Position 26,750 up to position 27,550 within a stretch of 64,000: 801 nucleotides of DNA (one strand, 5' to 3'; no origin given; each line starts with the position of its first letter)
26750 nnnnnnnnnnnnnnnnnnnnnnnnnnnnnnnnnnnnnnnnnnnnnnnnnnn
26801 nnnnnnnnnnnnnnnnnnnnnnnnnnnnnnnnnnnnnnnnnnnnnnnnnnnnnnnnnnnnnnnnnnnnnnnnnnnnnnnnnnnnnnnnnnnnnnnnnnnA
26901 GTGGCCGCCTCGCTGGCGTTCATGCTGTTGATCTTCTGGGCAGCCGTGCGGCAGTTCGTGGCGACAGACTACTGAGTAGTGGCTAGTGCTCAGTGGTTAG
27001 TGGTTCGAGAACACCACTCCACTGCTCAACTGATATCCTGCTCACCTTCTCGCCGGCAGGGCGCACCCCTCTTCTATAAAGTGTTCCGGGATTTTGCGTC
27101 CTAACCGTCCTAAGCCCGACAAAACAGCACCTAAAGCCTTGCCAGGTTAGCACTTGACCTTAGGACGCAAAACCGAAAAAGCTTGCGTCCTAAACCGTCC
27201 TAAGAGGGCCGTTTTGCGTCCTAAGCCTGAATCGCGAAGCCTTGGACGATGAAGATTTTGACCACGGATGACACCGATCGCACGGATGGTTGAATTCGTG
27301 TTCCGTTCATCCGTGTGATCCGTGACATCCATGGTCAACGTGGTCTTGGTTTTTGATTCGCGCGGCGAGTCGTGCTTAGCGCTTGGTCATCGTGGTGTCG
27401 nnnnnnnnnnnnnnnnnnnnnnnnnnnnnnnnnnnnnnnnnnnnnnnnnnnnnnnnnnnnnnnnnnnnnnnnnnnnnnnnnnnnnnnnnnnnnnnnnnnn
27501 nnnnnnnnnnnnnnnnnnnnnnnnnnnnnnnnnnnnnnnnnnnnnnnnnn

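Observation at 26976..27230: Second copy of the element: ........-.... variant with a perfect 15-bp inverted repeat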

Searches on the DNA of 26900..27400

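Call 24: search_rna_families(source=window, start=26900, end=27400, threshold=evalue, max_evalue=10)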
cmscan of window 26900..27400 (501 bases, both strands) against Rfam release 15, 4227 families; matches with E-value up to 10: 9.
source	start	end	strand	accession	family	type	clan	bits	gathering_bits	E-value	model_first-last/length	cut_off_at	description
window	27257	27341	+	RF04057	MIR1432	Gene; miRNA;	-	30.4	90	0.0011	1-89/89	no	MIR1432 microRNA precursor family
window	27090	27174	-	RF03812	mir-BART19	Gene; miRNA;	-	27.3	100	0.0023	1-93/93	no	mir-BART19 microRNA precursor family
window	27255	27341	+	RF00949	mir-983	Gene; miRNA;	-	24.2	100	0.25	1-90/90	no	mir-983 microRNA precursor family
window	27255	27341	+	RF03951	MIR7725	Gene; miRNA;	-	23.2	77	0.068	1-142/142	no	MIR7725 microRNA precursor family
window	27161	27222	-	RF03364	mir-427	Gene; miRNA;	-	18.4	70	0.76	1-69/69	no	mir-427 microRNA precursor family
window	27278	27324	+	RF03704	MIR4380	Gene; miRNA;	-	14.2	83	8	1-82/82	no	MIR4380 microRNA precursor family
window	26925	26944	+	RF02172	RFPL3-AS1_2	Gene; lncRNA;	-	10.5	40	4.1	52-71/71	no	RFPL3 antisense RNA 1 conserved region 2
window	27269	27342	-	RF00002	5_8S_rRNA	Gene; rRNA;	CL00112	10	42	3.4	1-154/154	no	5.8S ribosomal RNA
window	27054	27092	+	RF01716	PhotoRC-I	Cis-reg;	-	9.8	45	9.6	1-44/44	no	PhotoRC-I RNA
